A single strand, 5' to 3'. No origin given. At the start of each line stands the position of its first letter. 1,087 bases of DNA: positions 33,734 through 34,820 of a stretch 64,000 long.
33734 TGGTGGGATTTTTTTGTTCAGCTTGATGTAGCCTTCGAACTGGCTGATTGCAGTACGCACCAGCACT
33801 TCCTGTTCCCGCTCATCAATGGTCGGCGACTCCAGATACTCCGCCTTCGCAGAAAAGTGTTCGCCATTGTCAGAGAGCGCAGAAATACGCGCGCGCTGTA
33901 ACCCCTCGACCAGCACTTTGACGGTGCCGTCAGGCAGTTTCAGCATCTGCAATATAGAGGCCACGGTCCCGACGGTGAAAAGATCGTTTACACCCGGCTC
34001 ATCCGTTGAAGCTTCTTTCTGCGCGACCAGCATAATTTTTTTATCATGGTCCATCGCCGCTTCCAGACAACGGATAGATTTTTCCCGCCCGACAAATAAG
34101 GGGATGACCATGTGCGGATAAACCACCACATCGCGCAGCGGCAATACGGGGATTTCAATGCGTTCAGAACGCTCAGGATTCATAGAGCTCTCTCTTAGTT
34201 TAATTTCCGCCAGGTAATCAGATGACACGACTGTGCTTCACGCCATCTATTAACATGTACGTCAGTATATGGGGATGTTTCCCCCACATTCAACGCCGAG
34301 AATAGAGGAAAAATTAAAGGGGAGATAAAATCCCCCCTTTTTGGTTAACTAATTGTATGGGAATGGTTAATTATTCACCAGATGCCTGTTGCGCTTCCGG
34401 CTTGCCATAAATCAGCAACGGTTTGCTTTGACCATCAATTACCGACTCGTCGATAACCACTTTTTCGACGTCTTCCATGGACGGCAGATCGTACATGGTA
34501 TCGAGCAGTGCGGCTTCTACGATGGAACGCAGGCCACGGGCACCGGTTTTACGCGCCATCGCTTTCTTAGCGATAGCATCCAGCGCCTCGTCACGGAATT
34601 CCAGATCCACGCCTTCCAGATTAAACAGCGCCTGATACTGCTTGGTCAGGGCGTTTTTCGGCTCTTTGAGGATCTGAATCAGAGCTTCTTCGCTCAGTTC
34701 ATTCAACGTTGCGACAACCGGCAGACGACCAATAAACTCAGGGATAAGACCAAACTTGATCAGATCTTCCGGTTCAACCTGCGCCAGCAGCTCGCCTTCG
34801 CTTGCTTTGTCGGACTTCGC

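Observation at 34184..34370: lon promoter carries the GGGG-N7-CCCC motif known as an IS186 insertion hotspot, here uninterrupted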

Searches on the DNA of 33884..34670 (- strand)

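Call 4: search_dna_similar(query=window:33884-34670:-, collection=ecoli_genomes, mode=near, max_rows=40, rows=spread)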
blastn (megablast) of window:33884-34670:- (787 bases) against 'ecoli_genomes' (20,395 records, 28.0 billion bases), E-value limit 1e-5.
Records with a match: 5426; places in all: 5486; records where one place covers at least 80% of the query: 5370.
Genomes with a match: 5425 of 5426; with a place that covers at least 80% of the query: 5370. Places per genome that has any: lowest 1, median 1, highest 6. On chromosomes: 5484 places; on plasmids: 2.
Best place of each record, by identity: >=99% 5424; 95-99% 2.
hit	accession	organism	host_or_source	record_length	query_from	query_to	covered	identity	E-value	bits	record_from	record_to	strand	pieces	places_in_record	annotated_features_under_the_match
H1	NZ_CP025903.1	Escherichia coli strain 300709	Homo sapiens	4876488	1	787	100%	100.0%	0e+0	1454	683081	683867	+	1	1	clpX: ATP-dependent protease ATP-binding subunit ClpX | lon: endopeptidase La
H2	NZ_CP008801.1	Escherichia coli KLY strain KLY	-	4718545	1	787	100%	100.0%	0e+0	1454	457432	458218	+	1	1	clpX: ATP-dependent protease ATP-binding subunit ClpX | lon: endopeptidase La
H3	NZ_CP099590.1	Escherichia coli strain WG1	Homo sapiens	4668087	1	787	100%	100.0%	0e+0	1454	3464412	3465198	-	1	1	lon: endopeptidase La | clpX: ATP-dependent protease ATP-binding subunit ClpX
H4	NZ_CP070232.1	Escherichia coli strain 10R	turkey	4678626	1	787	100%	100.0%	0e+0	1454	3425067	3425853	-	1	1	lon: endopeptidase La | clpX: ATP-dependent protease ATP-binding subunit ClpX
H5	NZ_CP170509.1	Escherichia coli strain 30088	Homo sapiens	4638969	1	787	100%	100.0%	0e+0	1454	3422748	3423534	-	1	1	lon: endopeptidase La | clpX: ATP-dependent protease ATP-binding subunit ClpX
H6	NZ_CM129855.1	Escherichia coli strain SW071611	wastewater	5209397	1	787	100%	100.0%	0e+0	1454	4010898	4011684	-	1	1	lon: endopeptidase La | clpX: ATP-dependent protease ATP-binding subunit ClpX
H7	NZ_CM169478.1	Escherichia coli strain EC23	Homo sapiens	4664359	1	787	100%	100.0%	0e+0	1454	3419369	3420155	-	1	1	lon: endopeptidase La | clpX: ATP-dependent protease ATP-binding subunit ClpX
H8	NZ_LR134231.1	Escherichia coli strain NCTC9087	missing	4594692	1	787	100%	100.0%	0e+0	1454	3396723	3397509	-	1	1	lon: endopeptidase La | clpX: ATP-dependent protease ATP-binding subunit ClpX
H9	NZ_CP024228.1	Escherichia coli O25:NM strain 2014EL-1343-2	missing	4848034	1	787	100%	99.9%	0e+0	1448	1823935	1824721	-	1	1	lon: endopeptidase La | clpX: ATP-dependent protease ATP-binding subunit ClpX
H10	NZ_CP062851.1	Escherichia coli O9:H10 strain Res13-Lact-PEB21-38-A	Sus scrofa domesticus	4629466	1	787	100%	99.9%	0e+0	1448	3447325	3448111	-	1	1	lon: endopeptidase La | clpX: ATP-dependent protease ATP-binding subunit ClpX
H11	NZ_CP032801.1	Escherichia coli strain ERL06-2442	Bovine (bobby calf, fecal)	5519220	1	787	100%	99.9%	0e+0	1448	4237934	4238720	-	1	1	lon: endopeptidase La | clpX: ATP-dependent protease ATP-binding subunit ClpX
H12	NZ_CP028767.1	Escherichia coli strain A7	Orangutan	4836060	1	787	100%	99.9%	0e+0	1448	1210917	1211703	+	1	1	clpX: ATP-dependent protease ATP-binding subunit ClpX | lon: endopeptidase La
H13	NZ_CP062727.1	Escherichia coli O157:H7 strain Z1812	Homo sapiens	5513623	1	787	100%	99.9%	0e+0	1448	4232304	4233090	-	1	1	lon: endopeptidase La | clpX: ATP-dependent protease ATP-binding subunit ClpX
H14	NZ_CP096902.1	Escherichia coli strain RSHH22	Mus musculus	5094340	1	787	100%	99.9%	0e+0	1448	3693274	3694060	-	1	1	lon: endopeptidase La | clpX: ATP-dependent protease ATP-binding subunit ClpX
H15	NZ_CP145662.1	Escherichia coli strain S1-INA-02-B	Homo sapiens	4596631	1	787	100%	99.9%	0e+0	1448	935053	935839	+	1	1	clpX: ATP-dependent protease ATP-binding subunit ClpX | lon: endopeptidase La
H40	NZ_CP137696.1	Escherichia coli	missing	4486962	1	403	51%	99.3%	0e+0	726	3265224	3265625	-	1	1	clpX: ATP-dependent protease ATP-binding subunit ClpX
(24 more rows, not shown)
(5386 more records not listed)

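Call 6: get_annotated_region(hit=H40, flank=3000)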
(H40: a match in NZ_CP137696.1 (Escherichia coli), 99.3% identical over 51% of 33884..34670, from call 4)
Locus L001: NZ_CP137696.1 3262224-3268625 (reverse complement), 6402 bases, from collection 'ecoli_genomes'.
description: Escherichia coli isolate FELIX_MS533 chromosome, complete genome
organism: Escherichia coli (NCBI taxid 562)
replicon: chromosome; assembly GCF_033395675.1
host: missing; source: -; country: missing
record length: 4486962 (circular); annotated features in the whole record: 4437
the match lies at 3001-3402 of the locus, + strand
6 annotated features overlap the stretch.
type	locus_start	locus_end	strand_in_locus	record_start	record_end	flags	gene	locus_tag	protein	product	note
CDS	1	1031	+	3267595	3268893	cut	tig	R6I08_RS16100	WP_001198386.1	trigger factor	-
CDS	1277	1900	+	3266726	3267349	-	clpP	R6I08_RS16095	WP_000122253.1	ATP-dependent Clp endopeptidase proteolytic subunit ClpP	-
CDS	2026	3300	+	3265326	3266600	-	clpX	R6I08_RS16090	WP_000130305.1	ATP-dependent protease ATP-binding subunit ClpX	-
CDS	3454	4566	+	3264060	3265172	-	-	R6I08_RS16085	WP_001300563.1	IS4-like element IS421 family transposase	-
CDS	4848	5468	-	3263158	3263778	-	entD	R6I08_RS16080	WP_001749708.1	enterobactin synthase subunit EntD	-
CDS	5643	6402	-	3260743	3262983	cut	fepA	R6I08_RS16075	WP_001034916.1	siderophore enterobactin receptor FepA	-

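Call 12: search_dna_similar(query=L001:3252-3551:+, collection=ecoli_genomes, mode=near, max_rows=60, rows=best)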
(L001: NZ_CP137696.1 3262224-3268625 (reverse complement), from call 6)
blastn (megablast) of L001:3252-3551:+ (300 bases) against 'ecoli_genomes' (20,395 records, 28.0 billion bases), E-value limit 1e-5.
Records with a match: 6155; places in all: 13914; records where one place covers at least 80% of the query: 7.
Genomes with a match: 5425 of 5426; with a place that covers at least 80% of the query: 7. Places per genome that has any: lowest 1, median 1, highest 23. On chromosomes: 13122 places; on plasmids: 792.
Best place of each record, by identity: >=99% 651; 95-99% 5504.
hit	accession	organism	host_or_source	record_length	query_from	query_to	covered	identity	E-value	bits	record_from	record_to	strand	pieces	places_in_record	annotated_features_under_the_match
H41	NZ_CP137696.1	Escherichia coli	missing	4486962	1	300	100%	100.0%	6e-155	555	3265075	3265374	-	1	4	IS4-like element IS421 family transposase | clpX: ATP-dependent protease ATP-binding subunit ClpX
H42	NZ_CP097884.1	Escherichia coli str. K-12 substr. MG1655 strain K-12 ...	not applicable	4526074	1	300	100%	99.3%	1e-151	544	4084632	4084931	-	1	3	IS4-like element IS421 family transposase | clpX: ATP-dependent protease ATP-binding subunit ClpX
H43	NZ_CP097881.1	Escherichia coli str. K-12 substr. MG1655 strain K-12 ...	not applicable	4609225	1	300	100%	99.3%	1e-151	544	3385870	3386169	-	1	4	IS4-like element IS421 family transposase | clpX: ATP-dependent protease ATP-binding subunit ClpX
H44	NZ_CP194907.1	Escherichia coli strain FAHZZU7007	Homo sapiens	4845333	1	300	100%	99.3%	1e-151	544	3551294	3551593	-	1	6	IS4-like element IS421 family transposase | clpX: ATP-dependent protease ATP-binding subunit ClpX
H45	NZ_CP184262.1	Escherichia coli strain H32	Homo sapiens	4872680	1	300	100%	99.3%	1e-151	544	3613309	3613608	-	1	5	IS4-like element IS421 family transposase | clpX: ATP-dependent protease ATP-binding subunit ClpX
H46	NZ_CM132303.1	Escherichia coli strain 2020N08-094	Homo sapiens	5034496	1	300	100%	99.3%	1e-151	544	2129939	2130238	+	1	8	IS4-like element IS421 family transposase | clpX: ATP-dependent protease ATP-binding subunit ClpX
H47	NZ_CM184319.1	Escherichia coli strain H32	human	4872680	1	300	100%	99.3%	1e-151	544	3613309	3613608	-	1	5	IS4-like element IS421 family transposase | clpX: ATP-dependent protease ATP-binding subunit ClpX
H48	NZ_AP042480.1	Escherichia coli strain OkiPb01676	bovine feces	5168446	121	300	60%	96.1%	1e-76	294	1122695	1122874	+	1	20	IS4-like element IS421 family transposase | YfjI family protein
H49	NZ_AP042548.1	Escherichia coli strain OkiPb01690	bovine feces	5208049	121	300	60%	96.1%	1e-76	294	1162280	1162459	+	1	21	IS4-like element IS421 family transposase | YfjI family protein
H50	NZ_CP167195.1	Escherichia coli strain C600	Homo sapiens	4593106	121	300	60%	95.6%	2e-74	287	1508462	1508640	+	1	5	IS4-like element IS421 family transposase | signal transduction protein PmrD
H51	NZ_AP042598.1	Escherichia coli strain OkiPb01701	bovine feces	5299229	127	300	58%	97.7%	1e-77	298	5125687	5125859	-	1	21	IS4-like element IS421 family transposase | helix-turn-helix domain-containing protein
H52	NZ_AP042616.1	Escherichia coli strain OkiPb01703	bovine feces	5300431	127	300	58%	97.7%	1e-77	298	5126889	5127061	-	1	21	IS4-like element IS421 family transposase | helix-turn-helix domain-containing protein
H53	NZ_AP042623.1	Escherichia coli strain OkiPb01704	bovine feces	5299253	127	300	58%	97.7%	1e-77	298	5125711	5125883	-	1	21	IS4-like element IS421 family transposase | helix-turn-helix domain-containing protein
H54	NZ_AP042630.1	Escherichia coli strain OkiPb01705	bovine feces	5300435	127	300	58%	97.7%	1e-77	298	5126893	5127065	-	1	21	IS4-like element IS421 family transposase | helix-turn-helix domain-containing protein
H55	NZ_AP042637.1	Escherichia coli strain OkiPb01706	bovine feces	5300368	127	300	58%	97.7%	1e-77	298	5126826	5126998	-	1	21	IS4-like element IS421 family transposase | helix-turn-helix domain-containing protein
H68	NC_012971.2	Escherichia coli BL21(DE3) strain BL21(DE3)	-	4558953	1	170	57%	98.8%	2e-79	303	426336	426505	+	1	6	clpX: ATP-dependent protease ATP-binding subunit ClpX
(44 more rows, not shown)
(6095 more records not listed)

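Call 14: get_annotated_region(hit=H68, flank=2500)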
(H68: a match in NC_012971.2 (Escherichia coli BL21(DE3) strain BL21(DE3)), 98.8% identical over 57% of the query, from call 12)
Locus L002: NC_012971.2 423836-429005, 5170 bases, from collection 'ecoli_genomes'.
description: Escherichia coli BL21(DE3), complete sequence
organism: Escherichia coli BL21(DE3) strain BL21(DE3) (NCBI taxid 469008)
replicon: chromosome; assembly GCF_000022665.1
host: -; source: -; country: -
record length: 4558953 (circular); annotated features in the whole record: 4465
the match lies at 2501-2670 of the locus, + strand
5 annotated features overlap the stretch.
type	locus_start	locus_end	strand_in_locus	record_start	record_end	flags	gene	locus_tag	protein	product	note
CDS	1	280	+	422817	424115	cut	tig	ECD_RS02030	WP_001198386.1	trigger factor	-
CDS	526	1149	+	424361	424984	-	clpP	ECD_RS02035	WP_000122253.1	ATP-dependent Clp endopeptidase proteolytic subunit ClpP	-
CDS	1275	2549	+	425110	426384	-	clpX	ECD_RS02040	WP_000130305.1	ATP-dependent protease ATP-binding subunit ClpX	-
CDS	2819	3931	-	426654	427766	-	-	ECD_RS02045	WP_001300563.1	IS4-like element IS421 family transposase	-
CDS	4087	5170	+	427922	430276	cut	lon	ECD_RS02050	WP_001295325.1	endopeptidase La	-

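Call 15: get_annotated_region(hit=H42, flank=2500)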
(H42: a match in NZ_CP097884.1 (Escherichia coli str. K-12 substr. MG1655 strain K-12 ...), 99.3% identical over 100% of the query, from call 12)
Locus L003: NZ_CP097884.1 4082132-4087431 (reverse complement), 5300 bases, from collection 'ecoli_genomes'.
description: Escherichia coli str. K-12 substr. MG1655 strain K-12 chromosome, complete genome
organism: Escherichia coli str. K-12 substr. MG1655 strain K-12 substr. MG1655 (NCBI taxid 511145)
replicon: chromosome; assembly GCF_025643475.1
host: not applicable; source: not applicable; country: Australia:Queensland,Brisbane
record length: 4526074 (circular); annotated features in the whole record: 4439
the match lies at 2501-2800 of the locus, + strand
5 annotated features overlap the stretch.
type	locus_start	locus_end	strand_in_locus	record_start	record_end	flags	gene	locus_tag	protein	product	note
CDS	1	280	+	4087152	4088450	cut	tig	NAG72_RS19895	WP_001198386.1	trigger factor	-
CDS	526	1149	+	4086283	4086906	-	clpP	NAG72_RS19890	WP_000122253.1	ATP-dependent Clp endopeptidase proteolytic subunit ClpP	-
CDS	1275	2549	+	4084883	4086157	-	clpX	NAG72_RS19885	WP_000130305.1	ATP-dependent protease ATP-binding subunit ClpX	-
CDS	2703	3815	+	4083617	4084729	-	-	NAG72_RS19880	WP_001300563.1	IS4-like element IS421 family transposase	-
CDS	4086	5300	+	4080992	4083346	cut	lon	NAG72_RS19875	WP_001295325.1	endopeptidase La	-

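Call 19: search_dna_similar(query=L002:2501-2800:+, collection=ecoli_genomes, mode=near, max_rows=60, rows=best)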
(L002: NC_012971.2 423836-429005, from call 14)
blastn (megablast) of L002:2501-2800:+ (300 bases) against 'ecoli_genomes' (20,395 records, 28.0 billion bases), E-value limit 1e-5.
Records with a match: 6082; places in all: 13822; records where one place covers at least 80% of the query: 45.
Genomes with a match: 5425 of 5426; with a place that covers at least 80% of the query: 45. Places per genome that has any: lowest 1, median 1, highest 23. On chromosomes: 13072 places; on plasmids: 750.
Best place of each record, by identity: >=99% 1905; 95-99% 4174; 90-95% 2; 80-90% 1.
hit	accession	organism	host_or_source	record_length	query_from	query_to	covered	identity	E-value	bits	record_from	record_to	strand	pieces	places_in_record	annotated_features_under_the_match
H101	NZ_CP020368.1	Escherichia coli strain BLR(DE3)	commercial strain obtained from Novagen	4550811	1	300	100%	100.0%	6e-155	555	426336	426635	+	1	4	clpX: ATP-dependent protease ATP-binding subunit ClpX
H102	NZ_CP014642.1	Escherichia coli strain BLK16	Engineered variant of Escherichia coli ...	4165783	1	300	100%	100.0%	6e-155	555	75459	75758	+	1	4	clpX: ATP-dependent protease ATP-binding subunit ClpX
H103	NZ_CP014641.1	Escherichia coli strain BLK9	engineered variant of Escherichia coli ...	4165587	1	300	100%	100.0%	6e-155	555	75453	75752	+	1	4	clpX: ATP-dependent protease ATP-binding subunit ClpX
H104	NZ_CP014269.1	Escherichia coli B strain C3029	laboratory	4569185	1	300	100%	100.0%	6e-155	555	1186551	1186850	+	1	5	clpX: ATP-dependent protease ATP-binding subunit ClpX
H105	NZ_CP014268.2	Escherichia coli B strain C2566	laboratory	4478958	1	300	100%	100.0%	6e-155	555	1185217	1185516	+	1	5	clpX: ATP-dependent protease ATP-binding subunit ClpX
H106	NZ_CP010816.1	Escherichia coli strain BL21 (TaKaRa)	NA(common laboratory strain)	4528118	1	300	100%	100.0%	6e-155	555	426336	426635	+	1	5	clpX: ATP-dependent protease ATP-binding subunit ClpX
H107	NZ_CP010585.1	Escherichia coli strain C41(DE3)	not applicable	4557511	1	300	100%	100.0%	6e-155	555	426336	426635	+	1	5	clpX: ATP-dependent protease ATP-binding subunit ClpX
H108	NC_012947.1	Escherichia coli 'BL21-Gold(DE3)pLysS AG' strain ...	-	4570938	1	300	100%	100.0%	6e-155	555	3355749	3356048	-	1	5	clpX: ATP-dependent protease ATP-binding subunit ClpX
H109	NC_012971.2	Escherichia coli BL21(DE3) strain BL21(DE3)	-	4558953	1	300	100%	100.0%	6e-155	555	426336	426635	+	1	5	clpX: ATP-dependent protease ATP-binding subunit ClpX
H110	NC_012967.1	Escherichia coli B str. REL606 strain REL606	-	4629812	1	300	100%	100.0%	6e-155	555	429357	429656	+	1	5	clpX: ATP-dependent protease ATP-binding subunit ClpX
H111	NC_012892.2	Escherichia coli BL21(DE3) strain BL21(DE3)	-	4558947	1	300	100%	100.0%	6e-155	555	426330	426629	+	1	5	clpX: ATP-dependent protease ATP-binding subunit ClpX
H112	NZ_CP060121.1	Escherichia coli BL21 strain BL21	not applicable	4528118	1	300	100%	100.0%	6e-155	555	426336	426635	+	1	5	clpX: ATP-dependent protease ATP-binding subunit ClpX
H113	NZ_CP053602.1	Escherichia coli BL21(DE3) strain BL21(DE3)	not applicable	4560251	1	300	100%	100.0%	6e-155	555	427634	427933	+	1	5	clpX: ATP-dependent protease ATP-binding subunit ClpX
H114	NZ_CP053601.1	Escherichia coli BL21 strain BL21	not applicable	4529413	1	300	100%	100.0%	6e-155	555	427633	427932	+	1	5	clpX: ATP-dependent protease ATP-binding subunit ClpX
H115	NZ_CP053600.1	Escherichia coli strain Nico21(DE3)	not applicable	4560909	1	300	100%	100.0%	6e-155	555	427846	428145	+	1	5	clpX: ATP-dependent protease ATP-binding subunit ClpX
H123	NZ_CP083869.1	Escherichia coli strain NDM6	Homo sapiens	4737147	1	300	100%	100.0%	6e-155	555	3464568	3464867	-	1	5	clpX: ATP-dependent protease ATP-binding subunit ClpX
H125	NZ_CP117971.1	Escherichia coli strain B-1109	Homo sapiens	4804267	1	300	100%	100.0%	6e-155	555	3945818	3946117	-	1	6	clpX: ATP-dependent protease ATP-binding subunit ClpX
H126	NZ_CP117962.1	Escherichia coli strain JM109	Homo sapiens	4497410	1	300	100%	100.0%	6e-155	555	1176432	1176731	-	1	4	clpX: ATP-dependent protease ATP-binding subunit ClpX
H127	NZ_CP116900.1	Escherichia coli strain XH2172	Homo sapiens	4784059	1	300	100%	100.0%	6e-155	555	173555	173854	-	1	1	clpX: ATP-dependent protease ATP-binding subunit ClpX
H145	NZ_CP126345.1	Escherichia coli strain DX6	water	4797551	1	300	100%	99.7%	3e-153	549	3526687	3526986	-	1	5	clpX: ATP-dependent protease ATP-binding subunit ClpX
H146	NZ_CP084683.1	Escherichia coli strain BL21(RP)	-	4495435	1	200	67%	100.0%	2e-99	370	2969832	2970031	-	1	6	clpX: ATP-dependent protease ATP-binding subunit ClpX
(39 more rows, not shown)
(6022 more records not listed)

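Call 28: get_annotated_region(hit=H145, flank=1800)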
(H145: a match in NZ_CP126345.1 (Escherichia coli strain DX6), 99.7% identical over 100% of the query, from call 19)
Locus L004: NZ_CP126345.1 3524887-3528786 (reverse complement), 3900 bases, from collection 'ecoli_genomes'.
description: Escherichia coli strain DX6 chromosome, complete genome
organism: Escherichia coli strain DX6 (NCBI taxid 562)
replicon: chromosome; assembly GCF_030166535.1
host: -; source: water; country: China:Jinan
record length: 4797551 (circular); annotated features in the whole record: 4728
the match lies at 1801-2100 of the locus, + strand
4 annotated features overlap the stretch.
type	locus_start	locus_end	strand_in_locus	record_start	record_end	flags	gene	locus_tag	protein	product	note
CDS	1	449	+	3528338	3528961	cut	clpP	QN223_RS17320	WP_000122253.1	ATP-dependent Clp endopeptidase proteolytic subunit ClpP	-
CDS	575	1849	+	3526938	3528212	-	clpX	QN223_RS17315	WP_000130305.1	ATP-dependent protease ATP-binding subunit ClpX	-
CDS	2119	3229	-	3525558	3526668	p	-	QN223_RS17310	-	IS4-like element IS421 family transposase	frameshifted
CDS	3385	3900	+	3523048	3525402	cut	lon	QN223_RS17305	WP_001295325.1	endopeptidase La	-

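Call 29: get_annotated_region(hit=H127, flank=1800)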
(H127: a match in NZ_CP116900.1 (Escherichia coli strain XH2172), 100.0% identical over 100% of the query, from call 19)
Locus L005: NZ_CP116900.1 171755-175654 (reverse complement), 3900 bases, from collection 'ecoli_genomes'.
description: Escherichia coli strain XH2172 chromosome, complete genome
organism: Escherichia coli strain XH2172 (NCBI taxid 562)
replicon: chromosome; assembly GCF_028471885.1
host: Homo sapiens; source: blood; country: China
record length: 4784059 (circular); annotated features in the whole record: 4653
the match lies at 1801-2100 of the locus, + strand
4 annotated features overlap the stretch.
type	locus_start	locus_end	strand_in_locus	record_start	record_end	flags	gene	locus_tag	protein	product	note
CDS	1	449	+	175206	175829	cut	clpP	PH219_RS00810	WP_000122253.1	ATP-dependent Clp endopeptidase proteolytic subunit ClpP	-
CDS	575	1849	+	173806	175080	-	clpX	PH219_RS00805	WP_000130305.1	ATP-dependent protease ATP-binding subunit ClpX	-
CDS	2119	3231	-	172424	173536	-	-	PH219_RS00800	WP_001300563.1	IS4-like element IS421 family transposase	-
CDS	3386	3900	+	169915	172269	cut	lon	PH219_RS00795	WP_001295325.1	endopeptidase La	-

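Call 30: get_annotated_region(hit=H123, flank=1800)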
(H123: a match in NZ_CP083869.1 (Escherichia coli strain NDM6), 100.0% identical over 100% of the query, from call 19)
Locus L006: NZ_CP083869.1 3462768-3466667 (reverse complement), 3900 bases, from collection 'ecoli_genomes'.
description: Escherichia coli strain NDM6 chromosome, complete genome
organism: Escherichia coli strain NDM6 (NCBI taxid 562)
replicon: chromosome; assembly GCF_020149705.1
host: Homo sapiens; source: urine; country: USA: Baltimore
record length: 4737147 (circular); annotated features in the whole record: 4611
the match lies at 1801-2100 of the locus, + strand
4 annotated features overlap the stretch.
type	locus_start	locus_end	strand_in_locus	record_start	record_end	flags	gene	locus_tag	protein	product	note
CDS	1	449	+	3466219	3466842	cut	clpP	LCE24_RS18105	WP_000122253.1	ATP-dependent Clp endopeptidase proteolytic subunit ClpP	-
CDS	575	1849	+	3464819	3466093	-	clpX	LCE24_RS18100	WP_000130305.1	ATP-dependent protease ATP-binding subunit ClpX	-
CDS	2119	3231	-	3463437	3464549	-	-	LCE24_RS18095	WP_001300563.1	IS4-like element IS421 family transposase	-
CDS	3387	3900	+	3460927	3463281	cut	lon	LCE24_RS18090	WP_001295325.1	endopeptidase La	-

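Call 31: get_annotated_region(hit=H125, flank=1800)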
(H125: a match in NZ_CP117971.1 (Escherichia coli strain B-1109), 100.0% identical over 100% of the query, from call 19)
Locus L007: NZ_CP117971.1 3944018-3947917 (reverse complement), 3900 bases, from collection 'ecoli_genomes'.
description: Escherichia coli strain B-1109 chromosome, complete genome
organism: Escherichia coli strain B-1109 (NCBI taxid 562)
replicon: chromosome; assembly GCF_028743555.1
host: Homo sapiens; source: -; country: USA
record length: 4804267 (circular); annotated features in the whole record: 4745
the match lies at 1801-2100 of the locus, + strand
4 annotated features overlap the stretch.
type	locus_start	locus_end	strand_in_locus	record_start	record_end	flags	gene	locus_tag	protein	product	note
CDS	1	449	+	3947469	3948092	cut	clpP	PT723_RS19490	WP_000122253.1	ATP-dependent Clp endopeptidase proteolytic subunit ClpP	-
CDS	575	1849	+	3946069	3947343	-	clpX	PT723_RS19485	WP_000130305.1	ATP-dependent protease ATP-binding subunit ClpX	-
CDS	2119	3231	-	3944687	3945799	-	-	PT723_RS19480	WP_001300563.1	IS4-like element IS421 family transposase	-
CDS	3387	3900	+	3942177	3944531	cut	lon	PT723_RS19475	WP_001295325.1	endopeptidase La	-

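Call 32: get_annotated_region(hit=H126, flank=1800)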
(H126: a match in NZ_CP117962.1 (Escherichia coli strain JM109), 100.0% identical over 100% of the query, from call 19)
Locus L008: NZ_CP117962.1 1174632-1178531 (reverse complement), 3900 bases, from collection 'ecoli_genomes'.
description: Escherichia coli strain JM109 chromosome, complete genome
organism: Escherichia coli strain JM109 (NCBI taxid 562)
replicon: chromosome; assembly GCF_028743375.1
host: Homo sapiens; source: -; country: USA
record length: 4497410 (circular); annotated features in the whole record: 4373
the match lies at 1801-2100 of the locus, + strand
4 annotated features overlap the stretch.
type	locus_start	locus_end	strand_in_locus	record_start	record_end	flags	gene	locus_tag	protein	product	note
CDS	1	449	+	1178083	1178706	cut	clpP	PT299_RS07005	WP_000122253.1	ATP-dependent Clp endopeptidase proteolytic subunit ClpP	-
CDS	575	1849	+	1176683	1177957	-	clpX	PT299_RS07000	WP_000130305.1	ATP-dependent protease ATP-binding subunit ClpX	-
CDS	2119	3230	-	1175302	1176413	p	-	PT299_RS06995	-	IS4-like element IS421 family transposase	frameshifted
CDS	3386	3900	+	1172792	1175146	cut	lon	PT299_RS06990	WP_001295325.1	endopeptidase La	-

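Call 33: get_annotated_region(hit=H44, flank=1800)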
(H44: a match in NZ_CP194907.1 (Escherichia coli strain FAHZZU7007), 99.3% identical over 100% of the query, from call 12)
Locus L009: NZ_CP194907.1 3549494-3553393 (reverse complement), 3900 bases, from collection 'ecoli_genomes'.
description: Escherichia coli strain FAHZZU7007 chromosome, complete genome
organism: Escherichia coli strain FAHZZU7007 (NCBI taxid 562)
replicon: chromosome; assembly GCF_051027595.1
host: Homo sapiens; source: perianal swab; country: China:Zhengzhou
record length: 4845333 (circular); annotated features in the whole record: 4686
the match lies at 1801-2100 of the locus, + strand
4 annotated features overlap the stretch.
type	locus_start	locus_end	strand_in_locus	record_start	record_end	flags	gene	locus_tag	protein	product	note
CDS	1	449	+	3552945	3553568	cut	clpP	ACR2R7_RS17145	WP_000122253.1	ATP-dependent Clp endopeptidase proteolytic subunit ClpP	-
CDS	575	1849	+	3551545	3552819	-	clpX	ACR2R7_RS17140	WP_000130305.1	ATP-dependent protease ATP-binding subunit ClpX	-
CDS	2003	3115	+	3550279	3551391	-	-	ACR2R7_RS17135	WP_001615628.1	IS4-like element IS421 family transposase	-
CDS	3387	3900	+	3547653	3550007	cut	lon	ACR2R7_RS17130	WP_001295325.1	endopeptidase La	-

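Call 34: get_annotated_region(hit=H45, flank=1800)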
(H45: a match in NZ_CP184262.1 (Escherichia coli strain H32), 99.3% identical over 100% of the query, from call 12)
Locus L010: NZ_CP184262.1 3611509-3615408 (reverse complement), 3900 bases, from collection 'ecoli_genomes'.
description: Escherichia coli strain H32 chromosome, complete genome
organism: Escherichia coli strain H32 (NCBI taxid 562)
replicon: chromosome; assembly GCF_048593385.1
host: Homo sapiens; source: urine; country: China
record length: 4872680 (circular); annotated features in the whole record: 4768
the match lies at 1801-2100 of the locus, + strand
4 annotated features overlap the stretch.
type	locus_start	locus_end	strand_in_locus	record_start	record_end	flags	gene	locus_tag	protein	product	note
CDS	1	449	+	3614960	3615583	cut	clpP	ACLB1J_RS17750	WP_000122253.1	ATP-dependent Clp endopeptidase proteolytic subunit ClpP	-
CDS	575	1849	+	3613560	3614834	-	clpX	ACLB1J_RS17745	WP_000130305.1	ATP-dependent protease ATP-binding subunit ClpX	-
CDS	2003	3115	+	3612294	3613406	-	-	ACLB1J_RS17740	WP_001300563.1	IS4-like element IS421 family transposase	-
CDS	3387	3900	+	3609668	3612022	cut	lon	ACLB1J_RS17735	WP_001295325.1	endopeptidase La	-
